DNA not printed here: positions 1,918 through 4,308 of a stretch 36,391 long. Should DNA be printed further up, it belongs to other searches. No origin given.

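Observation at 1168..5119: AT-rich island encoding an unusually compact glycyl radical enzyme, its activase and a divergent AraC regulator, with no pathway partners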

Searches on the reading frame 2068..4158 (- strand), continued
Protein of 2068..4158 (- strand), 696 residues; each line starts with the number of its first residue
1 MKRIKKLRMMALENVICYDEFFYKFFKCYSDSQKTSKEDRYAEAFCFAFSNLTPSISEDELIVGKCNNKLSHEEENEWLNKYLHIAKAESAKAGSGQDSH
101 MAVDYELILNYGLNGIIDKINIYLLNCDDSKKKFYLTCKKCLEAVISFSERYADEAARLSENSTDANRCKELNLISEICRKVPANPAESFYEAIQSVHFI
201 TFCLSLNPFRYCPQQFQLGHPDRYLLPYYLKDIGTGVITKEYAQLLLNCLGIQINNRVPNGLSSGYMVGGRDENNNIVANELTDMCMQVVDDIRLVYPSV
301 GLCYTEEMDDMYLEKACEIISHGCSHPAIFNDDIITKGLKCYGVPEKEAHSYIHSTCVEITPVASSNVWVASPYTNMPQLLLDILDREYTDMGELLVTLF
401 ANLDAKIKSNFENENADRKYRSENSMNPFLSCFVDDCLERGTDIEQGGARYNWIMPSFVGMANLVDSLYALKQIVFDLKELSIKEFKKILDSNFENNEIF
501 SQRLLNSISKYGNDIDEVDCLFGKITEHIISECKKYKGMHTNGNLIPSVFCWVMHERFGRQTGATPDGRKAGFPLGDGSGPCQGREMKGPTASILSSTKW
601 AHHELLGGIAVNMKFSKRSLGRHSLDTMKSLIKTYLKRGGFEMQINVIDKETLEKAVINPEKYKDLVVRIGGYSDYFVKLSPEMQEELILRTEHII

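Call 14: find_related_loci(query=window:2068-4158:-, collection=genome_contigs, flank=10000)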
Query window:2068-4158:- (696 aa) in genome_contigs; peptide patterns used: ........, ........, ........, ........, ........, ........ (x = any residue, [..] = any of these).
35 stretches matched a pattern; 14 encode a relative of the query (tblastn E <= 1e-3); 14 distinct loci.
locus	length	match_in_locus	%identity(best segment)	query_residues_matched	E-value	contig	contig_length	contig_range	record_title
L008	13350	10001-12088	97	1-696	0e+0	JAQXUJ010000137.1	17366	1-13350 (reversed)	MAG: Clostridiales bacterium isolate SUG1531 k141_9647593, whole genome shotgun sequence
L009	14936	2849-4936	93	1-696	0e+0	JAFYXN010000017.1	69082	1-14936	MAG: Clostridia bacterium isolate RGIG7512 Water_buffalos_Colon.Co__c1315148, whole genome shotgun sequence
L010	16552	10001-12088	92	1-696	0e+0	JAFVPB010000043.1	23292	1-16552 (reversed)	MAG: Clostridia bacterium isolate RGIG5265 Sheep_Colon-1__c238097, whole genome shotgun sequence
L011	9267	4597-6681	69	1-696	0e+0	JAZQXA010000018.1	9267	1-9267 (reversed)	MAG: Candidatus Flemingiibacterium sp. isolate T1900045163_TC20190157.MAGScoT_cleanbin_000012 SGB_5099_k141_2225082, who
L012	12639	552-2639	67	1-696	0e+0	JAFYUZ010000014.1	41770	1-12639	MAG: Clostridia bacterium isolate RGIG7446 Water_buffalos_Colon-1__c110383, whole genome shotgun sequence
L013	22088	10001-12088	66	1-696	0e+0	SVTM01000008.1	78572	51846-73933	MAG: Oscillospiraceae bacterium isolate SIG695 NODE_7803_length_78572_cov_1.985174, whole genome shotgun sequence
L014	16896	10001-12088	65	1-696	0e+0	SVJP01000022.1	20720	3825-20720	MAG: Oscillospiraceae bacterium isolate SIG438 NODE_48218_length_20720_cov_1.261254, whole genome shotgun sequence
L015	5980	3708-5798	65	1-694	0e+0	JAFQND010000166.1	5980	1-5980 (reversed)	MAG: Oscillospiraceae bacterium isolate RGIG1971 Goat_Cecum.Co__c1482973, whole genome shotgun sequence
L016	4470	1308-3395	66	1-696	0e+0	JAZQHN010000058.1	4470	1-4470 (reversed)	MAG: Clostridia bacterium isolate T1900044627_TS20190093.MAGScoT_cleanbin_000049 SGB_961_k141_790752, whole genome shotg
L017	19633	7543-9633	70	1-696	0e+0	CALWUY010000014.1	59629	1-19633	MAG: uncultured Clostridia bacterium isolate E0_DP__bin66 genome assembly, contig: E0_DP__k127_2214329, whole genome sho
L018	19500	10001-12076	60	3-696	0e+0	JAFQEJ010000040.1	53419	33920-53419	MAG: Clostridia bacterium isolate RGIG1743 Goat_Cecum-3__c634500, whole genome shotgun sequence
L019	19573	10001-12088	74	1-696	0e+0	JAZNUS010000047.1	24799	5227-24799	MAG: Clostridia bacterium isolate T1900044796_TS20190262.MAGScoT_cleanbin_000008 SGB_2680_k141_1669793, whole genome sho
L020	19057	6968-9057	85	1-696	0e+0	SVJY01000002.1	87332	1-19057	MAG: Oscillospiraceae bacterium isolate SIG447 NODE_6528_length_87332_cov_1.805080, whole genome shotgun sequence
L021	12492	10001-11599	29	173-692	6e-48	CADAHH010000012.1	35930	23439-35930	MAG: uncultured Clostridiales bacterium isolate RUG13298 genome assembly, contig: RUG13298_asm_12, whole genome shotgun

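Call 28: search_protein_representatives(protein=window:2068-4158:-)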
Query: 696 residues. Proteins with E-value up to 0.001 (for the whole library): 7373; up to 1e-10: 3891; up to 1e-30: 1829. The best 150 are listed.
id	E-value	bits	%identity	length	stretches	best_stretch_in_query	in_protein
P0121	2.1e-253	859.1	57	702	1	3-695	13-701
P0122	3.0e-188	643.8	49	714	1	2-694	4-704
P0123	3.9e-177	607.1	57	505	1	2-499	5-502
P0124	3.8e-174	597.2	48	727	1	50-694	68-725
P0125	8.3e-173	592.8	62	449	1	1-441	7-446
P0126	6.5e-171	586.5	47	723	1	46-694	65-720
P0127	6.8e-171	586.4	73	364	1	241-588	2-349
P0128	1.5e-161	555.5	45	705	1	52-694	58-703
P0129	5.9e-153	527.1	42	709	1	36-694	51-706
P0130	2.2e-152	525.3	44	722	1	40-693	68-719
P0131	6.0e-145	500.7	52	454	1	253-695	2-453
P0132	7.5e-144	497.0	42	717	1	89-693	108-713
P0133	5.0e-137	474.5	45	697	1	94-696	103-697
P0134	3.2e-136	471.8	42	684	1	57-694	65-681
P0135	5.2e-133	461.2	44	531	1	175-693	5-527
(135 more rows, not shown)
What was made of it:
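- The exhaustive search finds about 50 compact 50%-identity clusters that score above any canonical-length GRE (call 28).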

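Call 32: predict_structure(alignment_id=A1)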
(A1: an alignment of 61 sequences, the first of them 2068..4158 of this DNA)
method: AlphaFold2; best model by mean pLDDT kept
length: 696 residues; sequences in the alignment: 61
mean_pLDDT: 87.8   pTM: 0.90
mean pLDDT of the five models: 87.8, 86.9, 86.9, 83.6, 79.1
residues with pLDDT >= 90: 399; 70-90: 235; 50-70: 51; < 50: 11
segments of 3 or more residues with pLDDT < 50: 568-571
pLDDT, mean of each block of 10 residues (from residue 1): 94 90 96 92 97 93 89 96 94 71 87 98 95 97 98 98 95 98 98 98 91 84 97 97 98 89 88 94 97 92 93 95 88 92 90 77 67 81 93 96 96 90 92 91 91 85 87 94 91 81 79 86 92 93 85 73 54 52 58 80 75 76 88 89 84 93 88 83 78 61
secondary structure, 60 per line:
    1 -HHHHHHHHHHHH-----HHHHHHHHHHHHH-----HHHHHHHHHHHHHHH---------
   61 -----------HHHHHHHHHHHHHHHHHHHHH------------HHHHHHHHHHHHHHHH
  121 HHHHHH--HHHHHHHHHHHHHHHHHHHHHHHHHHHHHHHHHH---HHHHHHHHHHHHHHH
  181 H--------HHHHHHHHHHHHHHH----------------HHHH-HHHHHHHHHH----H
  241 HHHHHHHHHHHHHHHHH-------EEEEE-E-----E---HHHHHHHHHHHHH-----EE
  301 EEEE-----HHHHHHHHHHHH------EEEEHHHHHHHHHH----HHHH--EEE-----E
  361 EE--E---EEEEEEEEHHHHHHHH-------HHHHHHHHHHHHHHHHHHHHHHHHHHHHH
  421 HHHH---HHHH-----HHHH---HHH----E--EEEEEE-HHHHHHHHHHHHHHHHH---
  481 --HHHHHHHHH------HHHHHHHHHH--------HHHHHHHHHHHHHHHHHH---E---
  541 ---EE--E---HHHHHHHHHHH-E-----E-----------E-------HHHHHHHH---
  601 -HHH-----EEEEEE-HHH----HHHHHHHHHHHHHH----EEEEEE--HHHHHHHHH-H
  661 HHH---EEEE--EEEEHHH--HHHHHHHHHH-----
elements in order (helices of 4 or more, strands of 3 or more residues): H2-13 H19-31 H37-51 H72-92 H105-126 H129-162 H166-181 H190-204 H221-224 H226-235 H240-257 E265-269 H281-293 E299-304 H310-321 E328-331 H332-341 H346-349 E352-354 E360-362 E369-376 H377-384 H392-424 H428-431 H437-440 E454-459 H461-477 H483-491 H498-507 H516-533 H552-562 H590-597 E610-615 H624-637 E642-647 H650-658 H660-663 E667-670 E673-676 H682-691
